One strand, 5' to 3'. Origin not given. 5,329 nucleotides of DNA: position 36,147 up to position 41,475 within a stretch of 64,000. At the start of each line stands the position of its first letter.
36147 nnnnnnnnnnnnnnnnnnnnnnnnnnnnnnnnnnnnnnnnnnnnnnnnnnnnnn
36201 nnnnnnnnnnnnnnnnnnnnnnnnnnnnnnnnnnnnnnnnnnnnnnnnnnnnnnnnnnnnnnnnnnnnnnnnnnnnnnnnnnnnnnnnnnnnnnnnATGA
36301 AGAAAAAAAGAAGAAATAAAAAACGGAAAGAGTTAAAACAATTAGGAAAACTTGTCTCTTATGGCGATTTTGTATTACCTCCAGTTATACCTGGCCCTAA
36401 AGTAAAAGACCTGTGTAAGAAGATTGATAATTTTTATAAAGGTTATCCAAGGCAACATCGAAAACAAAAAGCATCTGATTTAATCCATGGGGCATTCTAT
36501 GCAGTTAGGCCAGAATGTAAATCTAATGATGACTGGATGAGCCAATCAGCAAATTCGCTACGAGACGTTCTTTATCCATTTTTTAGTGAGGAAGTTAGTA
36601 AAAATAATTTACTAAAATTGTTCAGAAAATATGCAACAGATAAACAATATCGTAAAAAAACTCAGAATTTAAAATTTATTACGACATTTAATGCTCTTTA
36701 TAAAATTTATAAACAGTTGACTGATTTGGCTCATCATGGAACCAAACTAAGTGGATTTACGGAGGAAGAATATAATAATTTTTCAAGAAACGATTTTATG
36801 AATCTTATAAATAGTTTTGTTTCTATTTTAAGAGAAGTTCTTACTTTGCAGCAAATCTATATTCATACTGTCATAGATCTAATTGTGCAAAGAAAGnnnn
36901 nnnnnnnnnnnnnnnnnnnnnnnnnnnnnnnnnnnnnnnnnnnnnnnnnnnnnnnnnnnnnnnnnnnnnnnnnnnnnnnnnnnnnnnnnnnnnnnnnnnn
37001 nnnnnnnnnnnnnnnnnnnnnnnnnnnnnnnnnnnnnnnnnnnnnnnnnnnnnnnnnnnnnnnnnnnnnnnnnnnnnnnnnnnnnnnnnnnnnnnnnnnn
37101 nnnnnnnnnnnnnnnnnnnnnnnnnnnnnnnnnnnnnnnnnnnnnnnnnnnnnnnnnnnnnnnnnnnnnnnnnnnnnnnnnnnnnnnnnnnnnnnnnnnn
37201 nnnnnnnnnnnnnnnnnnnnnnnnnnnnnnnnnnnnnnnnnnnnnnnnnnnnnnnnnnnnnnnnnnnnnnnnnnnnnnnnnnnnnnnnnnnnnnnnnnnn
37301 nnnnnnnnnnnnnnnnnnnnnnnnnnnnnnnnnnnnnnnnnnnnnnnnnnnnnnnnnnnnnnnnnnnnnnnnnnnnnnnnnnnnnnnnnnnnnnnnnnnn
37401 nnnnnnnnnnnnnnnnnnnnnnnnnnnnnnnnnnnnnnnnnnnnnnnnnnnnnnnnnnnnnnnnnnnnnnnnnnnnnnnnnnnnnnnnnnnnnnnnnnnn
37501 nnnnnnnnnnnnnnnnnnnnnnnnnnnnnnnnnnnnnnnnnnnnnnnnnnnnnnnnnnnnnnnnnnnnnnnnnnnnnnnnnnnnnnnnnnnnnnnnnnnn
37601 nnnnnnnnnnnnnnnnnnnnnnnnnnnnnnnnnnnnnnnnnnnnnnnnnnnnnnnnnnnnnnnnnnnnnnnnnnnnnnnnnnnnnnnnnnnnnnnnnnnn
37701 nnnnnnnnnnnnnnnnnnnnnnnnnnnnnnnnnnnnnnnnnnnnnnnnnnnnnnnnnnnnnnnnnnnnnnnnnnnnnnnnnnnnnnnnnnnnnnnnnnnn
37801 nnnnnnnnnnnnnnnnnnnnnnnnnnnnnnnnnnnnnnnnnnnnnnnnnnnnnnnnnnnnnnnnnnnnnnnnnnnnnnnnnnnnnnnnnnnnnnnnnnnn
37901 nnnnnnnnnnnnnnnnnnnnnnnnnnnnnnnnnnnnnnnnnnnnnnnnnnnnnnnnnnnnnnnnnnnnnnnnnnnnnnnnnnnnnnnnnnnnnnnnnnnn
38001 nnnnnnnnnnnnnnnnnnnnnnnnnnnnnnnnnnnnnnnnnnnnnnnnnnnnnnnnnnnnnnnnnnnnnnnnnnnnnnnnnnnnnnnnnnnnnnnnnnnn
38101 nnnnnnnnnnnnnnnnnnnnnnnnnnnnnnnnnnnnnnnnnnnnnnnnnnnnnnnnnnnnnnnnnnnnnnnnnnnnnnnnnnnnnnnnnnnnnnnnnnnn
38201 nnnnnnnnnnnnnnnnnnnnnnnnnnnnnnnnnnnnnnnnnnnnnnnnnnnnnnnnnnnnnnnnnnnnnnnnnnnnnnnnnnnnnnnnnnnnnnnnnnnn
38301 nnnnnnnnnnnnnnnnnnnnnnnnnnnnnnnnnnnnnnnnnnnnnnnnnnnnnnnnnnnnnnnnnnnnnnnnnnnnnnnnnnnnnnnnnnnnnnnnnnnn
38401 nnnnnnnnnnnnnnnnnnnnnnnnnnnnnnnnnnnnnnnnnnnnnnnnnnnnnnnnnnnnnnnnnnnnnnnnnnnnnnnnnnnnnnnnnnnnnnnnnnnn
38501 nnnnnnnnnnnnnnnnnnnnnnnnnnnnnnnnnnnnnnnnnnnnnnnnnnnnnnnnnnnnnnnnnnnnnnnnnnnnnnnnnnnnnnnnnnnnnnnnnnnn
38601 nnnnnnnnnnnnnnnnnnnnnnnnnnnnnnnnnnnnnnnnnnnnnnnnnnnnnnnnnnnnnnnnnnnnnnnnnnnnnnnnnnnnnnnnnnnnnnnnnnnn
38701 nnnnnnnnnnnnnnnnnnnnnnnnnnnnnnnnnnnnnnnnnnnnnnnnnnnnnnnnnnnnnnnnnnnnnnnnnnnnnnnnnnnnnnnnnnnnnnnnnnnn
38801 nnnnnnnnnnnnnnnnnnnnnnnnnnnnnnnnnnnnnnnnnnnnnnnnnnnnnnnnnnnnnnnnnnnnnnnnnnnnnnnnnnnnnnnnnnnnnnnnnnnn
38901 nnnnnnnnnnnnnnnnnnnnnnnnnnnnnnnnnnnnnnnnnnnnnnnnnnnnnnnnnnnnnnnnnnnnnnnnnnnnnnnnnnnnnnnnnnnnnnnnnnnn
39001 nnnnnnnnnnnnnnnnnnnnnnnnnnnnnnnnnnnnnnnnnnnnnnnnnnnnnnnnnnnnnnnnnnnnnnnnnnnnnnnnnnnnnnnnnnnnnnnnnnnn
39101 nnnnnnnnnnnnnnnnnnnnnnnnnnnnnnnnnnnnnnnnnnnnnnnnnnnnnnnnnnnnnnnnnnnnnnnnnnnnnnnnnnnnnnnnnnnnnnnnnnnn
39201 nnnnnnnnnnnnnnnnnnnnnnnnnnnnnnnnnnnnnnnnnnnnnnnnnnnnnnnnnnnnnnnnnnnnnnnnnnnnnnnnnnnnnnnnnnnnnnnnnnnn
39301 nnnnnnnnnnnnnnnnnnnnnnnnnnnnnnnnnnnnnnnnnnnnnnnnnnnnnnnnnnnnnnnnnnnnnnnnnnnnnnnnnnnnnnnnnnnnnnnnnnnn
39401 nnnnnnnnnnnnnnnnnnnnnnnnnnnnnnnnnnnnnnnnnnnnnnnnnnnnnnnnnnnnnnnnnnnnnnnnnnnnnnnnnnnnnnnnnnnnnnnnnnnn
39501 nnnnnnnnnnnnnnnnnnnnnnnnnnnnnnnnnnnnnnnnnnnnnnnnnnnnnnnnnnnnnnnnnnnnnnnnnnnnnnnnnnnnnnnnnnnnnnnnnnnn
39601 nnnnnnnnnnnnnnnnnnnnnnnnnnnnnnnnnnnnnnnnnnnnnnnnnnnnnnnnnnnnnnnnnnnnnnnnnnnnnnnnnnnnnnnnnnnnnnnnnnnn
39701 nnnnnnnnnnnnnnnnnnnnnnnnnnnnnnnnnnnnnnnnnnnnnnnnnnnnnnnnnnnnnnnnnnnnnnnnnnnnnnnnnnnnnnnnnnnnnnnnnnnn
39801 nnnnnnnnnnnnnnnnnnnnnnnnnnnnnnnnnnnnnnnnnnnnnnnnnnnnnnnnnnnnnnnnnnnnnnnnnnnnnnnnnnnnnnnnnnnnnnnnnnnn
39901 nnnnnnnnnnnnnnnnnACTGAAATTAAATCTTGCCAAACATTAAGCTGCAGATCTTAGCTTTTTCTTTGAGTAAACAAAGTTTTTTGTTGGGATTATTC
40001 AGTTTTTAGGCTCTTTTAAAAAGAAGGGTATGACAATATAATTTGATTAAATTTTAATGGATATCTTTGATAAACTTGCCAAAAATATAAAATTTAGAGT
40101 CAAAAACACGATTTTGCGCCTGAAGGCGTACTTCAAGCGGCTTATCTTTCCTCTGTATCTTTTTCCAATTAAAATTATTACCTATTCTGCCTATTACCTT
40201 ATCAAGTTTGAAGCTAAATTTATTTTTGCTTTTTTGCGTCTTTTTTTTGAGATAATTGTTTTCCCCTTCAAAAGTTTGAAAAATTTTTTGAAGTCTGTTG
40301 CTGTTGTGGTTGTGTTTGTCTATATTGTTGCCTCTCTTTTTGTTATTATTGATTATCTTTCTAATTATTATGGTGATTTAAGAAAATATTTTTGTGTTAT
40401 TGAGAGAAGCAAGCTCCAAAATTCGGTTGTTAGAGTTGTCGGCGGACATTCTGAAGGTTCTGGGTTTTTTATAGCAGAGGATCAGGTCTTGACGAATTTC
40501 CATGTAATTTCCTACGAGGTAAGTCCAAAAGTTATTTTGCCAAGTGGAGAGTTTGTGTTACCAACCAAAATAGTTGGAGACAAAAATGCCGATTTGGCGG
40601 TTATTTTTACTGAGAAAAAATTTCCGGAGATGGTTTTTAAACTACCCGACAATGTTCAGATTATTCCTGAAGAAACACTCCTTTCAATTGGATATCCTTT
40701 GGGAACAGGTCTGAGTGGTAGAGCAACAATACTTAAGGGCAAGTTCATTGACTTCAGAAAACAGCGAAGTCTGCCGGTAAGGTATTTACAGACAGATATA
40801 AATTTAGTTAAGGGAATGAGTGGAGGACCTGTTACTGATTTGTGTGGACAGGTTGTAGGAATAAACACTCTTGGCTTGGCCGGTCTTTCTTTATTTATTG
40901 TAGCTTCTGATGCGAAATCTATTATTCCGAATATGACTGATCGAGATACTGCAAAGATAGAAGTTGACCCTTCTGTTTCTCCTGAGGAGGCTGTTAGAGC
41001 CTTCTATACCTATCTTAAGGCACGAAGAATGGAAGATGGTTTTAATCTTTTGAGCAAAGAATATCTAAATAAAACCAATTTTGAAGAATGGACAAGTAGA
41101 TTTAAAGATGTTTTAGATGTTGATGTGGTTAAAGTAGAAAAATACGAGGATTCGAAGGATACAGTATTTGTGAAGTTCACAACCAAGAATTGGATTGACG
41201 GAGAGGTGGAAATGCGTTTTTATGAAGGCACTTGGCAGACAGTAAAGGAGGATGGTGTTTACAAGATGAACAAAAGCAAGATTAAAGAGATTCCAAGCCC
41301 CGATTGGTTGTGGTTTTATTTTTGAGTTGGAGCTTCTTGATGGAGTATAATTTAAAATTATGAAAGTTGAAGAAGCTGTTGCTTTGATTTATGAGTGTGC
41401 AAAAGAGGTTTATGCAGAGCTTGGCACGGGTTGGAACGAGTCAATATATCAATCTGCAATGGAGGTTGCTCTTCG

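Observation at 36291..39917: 1208-aa motif-less all-alpha protein translationally coupled to the methyltransferase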

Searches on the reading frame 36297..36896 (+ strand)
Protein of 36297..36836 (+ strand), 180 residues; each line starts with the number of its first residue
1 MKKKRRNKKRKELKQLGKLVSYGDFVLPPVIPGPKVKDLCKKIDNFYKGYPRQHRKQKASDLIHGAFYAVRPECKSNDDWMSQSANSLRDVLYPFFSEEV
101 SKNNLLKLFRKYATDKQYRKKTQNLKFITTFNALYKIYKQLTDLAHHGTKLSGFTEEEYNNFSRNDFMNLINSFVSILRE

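Call 24: search_protein_families(library=pfam, proteins=[window:36297-36836:+], max_evalue=0.01)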
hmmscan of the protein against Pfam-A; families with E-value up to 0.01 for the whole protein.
window:36297-36836:+ (180 aa): 1 family
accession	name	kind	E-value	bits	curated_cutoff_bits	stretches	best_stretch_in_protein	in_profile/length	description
PF04466.19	Terminase_3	-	0.0056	16.7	23.2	1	80-174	36-122/201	Phage terminase large subunit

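Call 67: search_protein_families(library=pfam, alignment_id=A3, max_evalue=0.1)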
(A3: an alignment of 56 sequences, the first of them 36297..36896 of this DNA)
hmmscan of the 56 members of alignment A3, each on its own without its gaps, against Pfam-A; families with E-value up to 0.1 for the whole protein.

A. member 1, window:36297-36896:+ (200 aa): 1 family
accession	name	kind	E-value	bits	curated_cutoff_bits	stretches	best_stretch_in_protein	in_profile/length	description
PF04466.19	Terminase_3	-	0.0046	17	23.2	1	80-175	36-123/201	Phage terminase large subunit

B. families by the number of members that match (of 56 scanned): 30 families (the first 25 are shown)
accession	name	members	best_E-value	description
PF18165.6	pP_pnuc_1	19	1e-05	Predicted pPIWI-associating nuclease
PF01023.25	S_100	3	0.004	S-100/ICaBP type calcium binding domain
PF17908.6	APAF1_C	2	0.047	APAF-1 helical domain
PF08538.16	DUF1749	1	0.00086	Protein of unknown function (DUF1749)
PF21780.2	DUF6875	1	0.00089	Domain of unknown function (DUF6875)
PF18276.7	TcA_TcB_BD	1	0.0035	Tc toxin complex TcA C-terminal TcB-binding domain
PF10444.14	Nbl1_Borealin_N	1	0.0045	Nbl1 / Borealin N terminal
PF04466.19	Terminase_3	1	0.0046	Phage terminase large subunit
PF21407.2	SduA_N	1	0.011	Shedu protein SduA, N-terminal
PF00515.34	TPR_1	1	0.012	Tetratricopeptide repeat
PF23220.1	HAT_Syf1_M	1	0.017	Pre-mRNA-splicing factor SYF1 middle HAT repeat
PF00407.25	Bet_v_1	1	0.019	Pathogenesis-related protein Bet v 1 family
PF07412.17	Geminin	1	0.024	Geminin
PF18984.5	DUF5717_N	1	0.032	Family of unknown function (DUF5717)N-terminal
PF22054.2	BVU_2266-like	1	0.034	BVU_2266-like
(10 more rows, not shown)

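Call 76: predict_structure(alignment_id=A4)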
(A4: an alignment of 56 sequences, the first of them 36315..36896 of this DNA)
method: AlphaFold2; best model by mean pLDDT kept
length: 194 residues; sequences in the alignment: 56
mean_pLDDT: 84.6   pTM: 0.81
mean pLDDT of the five models: 84.6, 83.2, 82.9, 82.7, 82.2
residues with pLDDT >= 90: 110; 70-90: 52; 50-70: 22; < 50: 10
segments of 3 or more residues with pLDDT < 50: 1-4
pLDDT, mean of each block of 10 residues (from residue 1): 47 57 93 95 82 96 94 96 93 78 70 62 91 98 96 98 98 92 77 68
secondary structure, 60 per line:
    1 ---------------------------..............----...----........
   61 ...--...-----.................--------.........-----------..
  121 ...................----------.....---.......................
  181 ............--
elements in order: H28-41 H53-63 H74-90 H99-107 H119-139 H150-154 H158-192

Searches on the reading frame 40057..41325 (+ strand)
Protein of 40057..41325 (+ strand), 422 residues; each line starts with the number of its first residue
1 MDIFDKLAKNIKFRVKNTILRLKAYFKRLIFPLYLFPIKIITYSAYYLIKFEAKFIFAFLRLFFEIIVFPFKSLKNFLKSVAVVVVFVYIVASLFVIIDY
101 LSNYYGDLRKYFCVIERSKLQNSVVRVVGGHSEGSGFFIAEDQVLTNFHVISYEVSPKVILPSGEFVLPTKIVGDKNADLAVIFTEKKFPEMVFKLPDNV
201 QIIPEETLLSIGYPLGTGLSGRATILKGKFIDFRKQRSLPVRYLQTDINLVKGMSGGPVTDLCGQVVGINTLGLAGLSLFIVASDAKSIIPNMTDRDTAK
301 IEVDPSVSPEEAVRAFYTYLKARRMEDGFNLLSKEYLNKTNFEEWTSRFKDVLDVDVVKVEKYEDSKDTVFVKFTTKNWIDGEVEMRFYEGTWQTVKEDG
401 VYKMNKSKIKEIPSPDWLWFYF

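Call 5: search_protein_families(library=pfam, proteins=[window:40057-41325:+], max_evalue=0.01)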
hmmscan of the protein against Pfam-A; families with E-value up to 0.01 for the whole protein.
window:40057-41325:+ (422 aa): 2 families
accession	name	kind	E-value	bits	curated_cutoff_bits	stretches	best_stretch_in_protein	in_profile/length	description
PF13365.12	Trypsin_2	-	8.8e-19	69.1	27.6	1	134-269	1-144/144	Trypsin-like peptidase domain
PF00089.32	Trypsin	-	0.00013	22.3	20.6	1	133-273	26-198/220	Trypsin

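Call 6: search_protein_families(library=padloc, proteins=[window:40057-41325:+], max_evalue=0.01)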
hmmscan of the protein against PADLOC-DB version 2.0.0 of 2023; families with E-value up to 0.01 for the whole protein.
window:40057-41325:+ (422 aa): 3 families
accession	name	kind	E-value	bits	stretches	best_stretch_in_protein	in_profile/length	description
PDLC02960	RT-Protease_XI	-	5.8e-17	59.8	1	109-278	335-492/506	single gene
PDLC02959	RT-Protease_XI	-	1.8e-14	51.5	1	127-273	345-489/510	single gene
PDLC03855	LmuA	-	4e-11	40.8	1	118-267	5-164/425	-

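Call 7: search_protein_families(library=ncbifam, proteins=[window:40057-41325:+], max_evalue=0.01)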
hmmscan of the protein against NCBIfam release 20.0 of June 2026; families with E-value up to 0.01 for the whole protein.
window:40057-41325:+ (422 aa): 11 families
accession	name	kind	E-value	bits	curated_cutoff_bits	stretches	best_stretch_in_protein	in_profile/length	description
TIGR02037.1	degP_htrA_DO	subfamily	3e-19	69.3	416.2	1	129-272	57-200/434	Do family serine endopeptidase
NF041521.1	HhoA_HhoB_HtrA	equivalog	2.2e-14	53.5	450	1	131-289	56-219/335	HhoA/HhoB/HtrA family serine endopeptidase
NF033740.0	MarP_fam_protase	equivalog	2.1e-13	50.1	250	1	119-269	192-350/390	MarP family serine protease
NF047968.1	SerProtHtrA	equivalog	1.7e-11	44.1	470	1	130-295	85-258/357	serine protease HtrA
NF053637.1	SerProtHtrAspr2045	equivalog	1.4e-09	37.4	650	1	132-271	103-252/394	serine protease HtrA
NF007526.1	PRK10139.1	equivalog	2.2e-08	33.3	756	1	126-275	87-235/456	serine endoprotease DegQ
NF008147.1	PRK10898.1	equivalog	5.8e-08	32.3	408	1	131-274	77-219/352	outer membrane-stress sensor serine endopeptidase DegS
TIGR02038.1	protease_degS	equivalog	1e-07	31.5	422.95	1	132-274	78-219/351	outer membrane-stress sensor serine endopeptidase DegS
NF050055.1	SerProtHtrAMycob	equivalog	3.2e-07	29.6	800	1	131-280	226-384/502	serine protease HtrA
NF040960.1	MamE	equivalog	3.1e-06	26.1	800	1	133-271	123-265/659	magnetosome formation protease MamE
NF008189.1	PRK10942.1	equivalog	5.6e-06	25.1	720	1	133-275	114-257/477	serine endoprotease DegP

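Call 8: search_protein_families(library=phrogs, proteins=[window:40057-41325:+], max_evalue=0.1)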
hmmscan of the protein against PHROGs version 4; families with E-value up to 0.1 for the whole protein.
window:40057-41325:+ (422 aa): 4 families
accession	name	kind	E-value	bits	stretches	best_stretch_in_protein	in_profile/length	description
phrog_11383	-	unknown function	3.3e-16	60.7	1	129-301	182-363/462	-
phrog_9683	-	other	3.2e-11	44.2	1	121-271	42-188/233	protease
phrog_20642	-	unknown function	0.028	15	1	307-369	27-92/280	-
phrog_13651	-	unknown function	0.034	14.5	0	127-153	88-114/280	-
